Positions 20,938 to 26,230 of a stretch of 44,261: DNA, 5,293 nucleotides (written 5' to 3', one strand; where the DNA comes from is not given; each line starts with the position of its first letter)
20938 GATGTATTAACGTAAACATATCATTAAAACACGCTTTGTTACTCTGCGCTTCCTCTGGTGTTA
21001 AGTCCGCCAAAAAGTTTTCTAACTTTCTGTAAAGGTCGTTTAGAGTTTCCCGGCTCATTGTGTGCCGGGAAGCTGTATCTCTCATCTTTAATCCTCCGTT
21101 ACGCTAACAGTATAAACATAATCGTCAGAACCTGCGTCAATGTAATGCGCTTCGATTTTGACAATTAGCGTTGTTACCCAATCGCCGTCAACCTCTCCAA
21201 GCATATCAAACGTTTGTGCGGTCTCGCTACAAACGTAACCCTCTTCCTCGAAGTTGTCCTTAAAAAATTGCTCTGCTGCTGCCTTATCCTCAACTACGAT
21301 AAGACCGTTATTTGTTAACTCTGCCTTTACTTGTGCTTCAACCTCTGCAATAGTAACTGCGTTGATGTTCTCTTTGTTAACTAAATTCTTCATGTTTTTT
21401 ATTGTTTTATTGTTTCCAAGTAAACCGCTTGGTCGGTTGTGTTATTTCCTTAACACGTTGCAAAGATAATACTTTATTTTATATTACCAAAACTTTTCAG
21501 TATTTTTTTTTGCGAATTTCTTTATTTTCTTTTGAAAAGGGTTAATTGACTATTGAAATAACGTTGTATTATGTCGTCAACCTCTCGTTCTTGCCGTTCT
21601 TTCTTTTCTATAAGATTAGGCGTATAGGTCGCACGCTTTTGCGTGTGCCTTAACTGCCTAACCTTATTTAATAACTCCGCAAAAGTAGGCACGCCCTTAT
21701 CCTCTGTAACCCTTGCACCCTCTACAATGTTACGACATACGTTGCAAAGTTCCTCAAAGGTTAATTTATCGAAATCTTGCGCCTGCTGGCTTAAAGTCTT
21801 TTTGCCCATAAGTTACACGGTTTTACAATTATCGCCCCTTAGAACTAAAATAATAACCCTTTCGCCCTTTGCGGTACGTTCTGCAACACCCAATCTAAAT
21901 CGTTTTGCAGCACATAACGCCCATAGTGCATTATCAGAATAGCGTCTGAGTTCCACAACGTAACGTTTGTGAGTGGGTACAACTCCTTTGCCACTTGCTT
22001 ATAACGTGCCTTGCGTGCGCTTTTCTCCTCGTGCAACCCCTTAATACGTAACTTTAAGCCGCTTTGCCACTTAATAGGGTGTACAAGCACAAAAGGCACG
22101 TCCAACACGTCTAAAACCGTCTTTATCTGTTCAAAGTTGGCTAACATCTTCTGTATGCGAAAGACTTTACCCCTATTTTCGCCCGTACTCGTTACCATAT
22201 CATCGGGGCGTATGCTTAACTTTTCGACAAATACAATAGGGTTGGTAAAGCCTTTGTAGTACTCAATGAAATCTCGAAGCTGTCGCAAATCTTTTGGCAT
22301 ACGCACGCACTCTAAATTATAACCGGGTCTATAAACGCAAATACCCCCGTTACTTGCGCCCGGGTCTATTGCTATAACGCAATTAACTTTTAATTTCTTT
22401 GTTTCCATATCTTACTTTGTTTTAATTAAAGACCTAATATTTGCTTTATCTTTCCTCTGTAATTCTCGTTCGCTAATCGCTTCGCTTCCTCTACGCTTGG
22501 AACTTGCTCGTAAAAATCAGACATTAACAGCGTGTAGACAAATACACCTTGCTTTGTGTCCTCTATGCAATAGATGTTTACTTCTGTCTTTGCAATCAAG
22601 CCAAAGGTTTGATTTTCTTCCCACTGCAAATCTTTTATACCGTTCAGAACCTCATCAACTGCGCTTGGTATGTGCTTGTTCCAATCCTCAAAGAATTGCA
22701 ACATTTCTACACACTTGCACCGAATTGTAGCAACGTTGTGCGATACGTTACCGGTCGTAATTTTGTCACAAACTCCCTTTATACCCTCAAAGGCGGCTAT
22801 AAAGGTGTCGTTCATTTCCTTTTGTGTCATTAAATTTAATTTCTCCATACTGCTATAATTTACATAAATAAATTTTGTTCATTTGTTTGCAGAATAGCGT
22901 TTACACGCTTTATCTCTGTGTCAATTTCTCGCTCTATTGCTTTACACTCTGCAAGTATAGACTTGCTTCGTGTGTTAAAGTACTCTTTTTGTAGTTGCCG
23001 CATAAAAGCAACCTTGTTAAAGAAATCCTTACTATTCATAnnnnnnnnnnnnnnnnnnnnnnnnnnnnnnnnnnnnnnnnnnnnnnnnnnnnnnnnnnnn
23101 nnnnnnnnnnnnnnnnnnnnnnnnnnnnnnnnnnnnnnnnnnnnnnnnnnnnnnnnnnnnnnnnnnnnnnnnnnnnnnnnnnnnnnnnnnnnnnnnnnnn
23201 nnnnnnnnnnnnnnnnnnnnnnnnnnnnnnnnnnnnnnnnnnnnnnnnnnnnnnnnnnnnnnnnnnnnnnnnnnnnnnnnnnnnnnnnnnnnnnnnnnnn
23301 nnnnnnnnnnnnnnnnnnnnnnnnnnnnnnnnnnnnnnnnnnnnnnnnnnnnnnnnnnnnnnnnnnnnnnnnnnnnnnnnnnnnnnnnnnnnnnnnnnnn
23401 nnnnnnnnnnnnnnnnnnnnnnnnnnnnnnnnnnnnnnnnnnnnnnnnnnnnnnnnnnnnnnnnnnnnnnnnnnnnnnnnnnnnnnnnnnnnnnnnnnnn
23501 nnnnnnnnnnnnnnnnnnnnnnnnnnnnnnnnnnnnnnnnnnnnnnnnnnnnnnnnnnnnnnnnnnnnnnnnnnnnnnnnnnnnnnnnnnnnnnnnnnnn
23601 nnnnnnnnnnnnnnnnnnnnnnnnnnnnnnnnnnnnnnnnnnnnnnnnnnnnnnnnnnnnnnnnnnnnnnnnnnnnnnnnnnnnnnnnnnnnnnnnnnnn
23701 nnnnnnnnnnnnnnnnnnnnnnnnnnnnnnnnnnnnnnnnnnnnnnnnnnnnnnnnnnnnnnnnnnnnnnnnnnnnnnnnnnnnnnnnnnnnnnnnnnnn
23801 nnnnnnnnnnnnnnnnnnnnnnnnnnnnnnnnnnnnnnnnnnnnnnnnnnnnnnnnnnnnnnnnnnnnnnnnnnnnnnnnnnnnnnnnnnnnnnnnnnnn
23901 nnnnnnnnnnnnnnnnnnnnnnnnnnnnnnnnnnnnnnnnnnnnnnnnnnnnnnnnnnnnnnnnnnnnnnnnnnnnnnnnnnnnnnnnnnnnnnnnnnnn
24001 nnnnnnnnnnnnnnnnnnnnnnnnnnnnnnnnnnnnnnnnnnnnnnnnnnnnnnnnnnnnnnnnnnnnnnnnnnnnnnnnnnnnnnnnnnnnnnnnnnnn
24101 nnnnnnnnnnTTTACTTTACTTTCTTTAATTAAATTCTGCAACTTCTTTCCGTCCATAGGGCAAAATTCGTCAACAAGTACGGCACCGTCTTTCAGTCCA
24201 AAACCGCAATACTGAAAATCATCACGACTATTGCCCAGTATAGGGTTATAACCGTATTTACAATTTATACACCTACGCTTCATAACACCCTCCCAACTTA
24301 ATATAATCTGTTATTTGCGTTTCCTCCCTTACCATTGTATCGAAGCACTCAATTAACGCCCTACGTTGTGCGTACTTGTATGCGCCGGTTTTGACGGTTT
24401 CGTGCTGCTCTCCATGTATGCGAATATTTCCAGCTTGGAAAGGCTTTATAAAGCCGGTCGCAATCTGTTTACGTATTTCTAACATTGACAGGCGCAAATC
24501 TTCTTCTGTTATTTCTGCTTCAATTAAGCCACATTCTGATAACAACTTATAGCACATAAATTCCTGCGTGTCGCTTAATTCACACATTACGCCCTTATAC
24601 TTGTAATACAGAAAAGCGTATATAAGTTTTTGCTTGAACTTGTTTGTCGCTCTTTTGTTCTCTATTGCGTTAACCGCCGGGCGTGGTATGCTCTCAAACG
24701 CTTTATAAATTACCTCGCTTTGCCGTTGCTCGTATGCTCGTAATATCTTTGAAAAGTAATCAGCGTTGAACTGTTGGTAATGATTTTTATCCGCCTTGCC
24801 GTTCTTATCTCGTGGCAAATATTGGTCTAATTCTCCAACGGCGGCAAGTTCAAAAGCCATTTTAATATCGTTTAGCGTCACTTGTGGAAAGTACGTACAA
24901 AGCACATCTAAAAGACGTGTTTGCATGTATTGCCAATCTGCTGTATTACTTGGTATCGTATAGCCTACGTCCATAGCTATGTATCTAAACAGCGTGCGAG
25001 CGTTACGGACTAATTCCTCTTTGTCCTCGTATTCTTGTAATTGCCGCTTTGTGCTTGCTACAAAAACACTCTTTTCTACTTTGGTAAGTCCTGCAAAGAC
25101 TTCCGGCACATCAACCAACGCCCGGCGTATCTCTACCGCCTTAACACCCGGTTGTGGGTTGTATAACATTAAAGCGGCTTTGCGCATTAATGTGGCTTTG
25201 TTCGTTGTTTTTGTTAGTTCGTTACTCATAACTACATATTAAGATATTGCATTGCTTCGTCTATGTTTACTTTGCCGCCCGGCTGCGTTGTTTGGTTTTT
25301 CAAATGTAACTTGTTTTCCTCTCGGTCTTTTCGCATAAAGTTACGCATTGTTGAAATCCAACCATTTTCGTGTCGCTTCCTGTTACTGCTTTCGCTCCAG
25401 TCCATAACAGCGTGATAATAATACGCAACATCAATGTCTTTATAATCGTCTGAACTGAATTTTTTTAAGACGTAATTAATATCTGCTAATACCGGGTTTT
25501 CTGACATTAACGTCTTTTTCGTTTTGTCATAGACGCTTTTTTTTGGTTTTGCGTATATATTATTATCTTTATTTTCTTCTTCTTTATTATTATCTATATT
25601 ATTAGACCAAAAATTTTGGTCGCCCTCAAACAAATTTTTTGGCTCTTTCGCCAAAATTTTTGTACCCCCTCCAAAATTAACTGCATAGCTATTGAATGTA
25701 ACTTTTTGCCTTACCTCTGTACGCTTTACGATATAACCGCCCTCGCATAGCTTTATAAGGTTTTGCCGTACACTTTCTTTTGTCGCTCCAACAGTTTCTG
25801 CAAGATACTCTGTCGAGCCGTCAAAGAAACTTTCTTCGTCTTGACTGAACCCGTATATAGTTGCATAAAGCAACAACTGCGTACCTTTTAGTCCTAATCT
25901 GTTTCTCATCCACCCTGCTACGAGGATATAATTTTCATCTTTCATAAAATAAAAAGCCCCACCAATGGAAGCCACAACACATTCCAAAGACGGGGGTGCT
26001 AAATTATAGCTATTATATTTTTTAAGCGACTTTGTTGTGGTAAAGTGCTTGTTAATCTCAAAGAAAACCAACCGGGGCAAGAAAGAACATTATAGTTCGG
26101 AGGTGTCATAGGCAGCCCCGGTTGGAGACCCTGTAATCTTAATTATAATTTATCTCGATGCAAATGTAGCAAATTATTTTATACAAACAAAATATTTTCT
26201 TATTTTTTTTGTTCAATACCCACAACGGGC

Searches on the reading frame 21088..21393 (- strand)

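Call 23: search_protein_families(library=phrogs, proteins=[window:21088-21393:-], max_evalue=0.001)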
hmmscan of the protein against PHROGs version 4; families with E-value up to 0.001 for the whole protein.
window:21088-21393:- (101 aa): 0 families

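Call 75: search_protein_families(library=pfam, proteins=[window:21088-21393:-], max_evalue=0.05)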
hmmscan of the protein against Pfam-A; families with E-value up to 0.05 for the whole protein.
window:21088-21393:- (101 aa): 1 family
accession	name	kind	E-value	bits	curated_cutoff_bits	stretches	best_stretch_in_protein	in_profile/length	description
PF22677.2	Ble-like_N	-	0.042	14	24.5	0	31-48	6-23/41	Bleomycin resistance protein-like N-terminal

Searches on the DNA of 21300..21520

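Call 20: search_rna_families(source=window, start=21300, end=21520, threshold=evalue, max_evalue=10)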
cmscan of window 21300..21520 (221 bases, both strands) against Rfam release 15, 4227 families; matches with E-value up to 10: 4.
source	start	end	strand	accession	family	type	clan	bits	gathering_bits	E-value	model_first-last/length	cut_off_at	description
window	21317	21348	-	RF01306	sR52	Gene; snRNA; snoRNA; CD-box;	-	16.4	50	0.23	1-60/60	no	Small nucleolar RNA sR52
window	21396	21425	-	RF01335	CRISPR-DR22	Gene; CRISPR;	-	12.5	50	4.1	1-36/36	no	CRISPR RNA direct repeat element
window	21300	21497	-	RF02970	EGFOA-assoc-1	Gene; sRNA;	-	10.4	224.5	0.89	1-217/250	3'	EGFOA-assoc-1 RNA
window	21354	21401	+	RF02189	ST7-OT4_3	Gene; lncRNA;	-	9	50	4.4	254-302/302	no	ST7 overlapping transcript 4 conserved region 3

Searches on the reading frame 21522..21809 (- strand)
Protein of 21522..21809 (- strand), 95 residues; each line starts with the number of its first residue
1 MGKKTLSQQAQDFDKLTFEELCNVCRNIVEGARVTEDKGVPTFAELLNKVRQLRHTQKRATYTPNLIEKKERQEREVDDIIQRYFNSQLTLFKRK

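Call 23: search_protein_families(library=phrogs, proteins=[window:21522-21809:-], max_evalue=0.001)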
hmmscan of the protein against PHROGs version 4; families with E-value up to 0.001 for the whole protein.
window:21522-21809:- (95 aa): 1 family
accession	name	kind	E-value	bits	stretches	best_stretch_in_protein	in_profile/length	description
phrog_22732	-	unknown function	1.4e-05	25.7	0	42-53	2-13/22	-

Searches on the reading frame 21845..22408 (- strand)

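Call 23: search_protein_families(library=phrogs, proteins=[window:21845-22408:-], max_evalue=0.001)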
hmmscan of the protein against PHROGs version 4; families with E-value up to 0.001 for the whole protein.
window:21845-22408:- (187 aa): 2 families
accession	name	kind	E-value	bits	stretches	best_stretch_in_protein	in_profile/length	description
phrog_1770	-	DNA, RNA and nucleotide metabolism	7.1e-27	95.3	1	10-169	5-153/158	Holliday junction resolvase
phrog_159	-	DNA, RNA and nucleotide metabolism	0.00065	19.8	0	11-115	90-200/330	RuvC-like Holliday junction resolvase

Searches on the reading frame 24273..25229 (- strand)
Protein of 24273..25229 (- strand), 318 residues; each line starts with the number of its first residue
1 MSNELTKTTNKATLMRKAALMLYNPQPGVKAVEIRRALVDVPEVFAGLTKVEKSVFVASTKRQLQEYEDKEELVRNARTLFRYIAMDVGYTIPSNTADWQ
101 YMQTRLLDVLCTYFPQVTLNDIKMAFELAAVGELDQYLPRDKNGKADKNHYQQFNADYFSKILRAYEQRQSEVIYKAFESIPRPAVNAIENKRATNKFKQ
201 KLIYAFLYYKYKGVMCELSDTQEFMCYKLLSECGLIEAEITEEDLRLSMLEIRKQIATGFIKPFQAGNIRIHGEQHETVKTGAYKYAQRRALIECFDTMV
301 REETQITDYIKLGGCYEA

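Call 23: search_protein_families(library=phrogs, proteins=[window:24273-25229:-], max_evalue=0.001)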
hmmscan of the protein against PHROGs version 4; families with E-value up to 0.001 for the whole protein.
window:24273-25229:- (318 aa): 2 families
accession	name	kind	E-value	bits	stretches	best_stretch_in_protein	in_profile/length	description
phrog_34953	-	unknown function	7.8e-38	131.5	1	32-302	24-299/315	-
phrog_26016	-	unknown function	6.1e-07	30.3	1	57-174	14-114/255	-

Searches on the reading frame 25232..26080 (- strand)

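Call 23: search_protein_families(library=phrogs, proteins=[window:25232-26080:-], max_evalue=0.001)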
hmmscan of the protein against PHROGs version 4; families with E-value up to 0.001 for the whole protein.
window:25232-26080:- (282 aa): 5 families
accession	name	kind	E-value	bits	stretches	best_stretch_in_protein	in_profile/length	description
phrog_6969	-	unknown function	6.4e-34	118.6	1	46-268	1-210/216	-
phrog_270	-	DNA, RNA and nucleotide metabolism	8.4e-10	39.5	1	46-186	27-177/383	replication initiation protein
phrog_186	-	DNA, RNA and nucleotide metabolism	1.2e-06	29.4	1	46-212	17-203/308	DnaD-like helicase loader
phrog_678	-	DNA, RNA and nucleotide metabolism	9.4e-06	26.4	1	73-187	80-214/346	replication initiation O-like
phrog_391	-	DNA, RNA and nucleotide metabolism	0.00083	20.1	0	56-153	7-103/298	replication initiation O-like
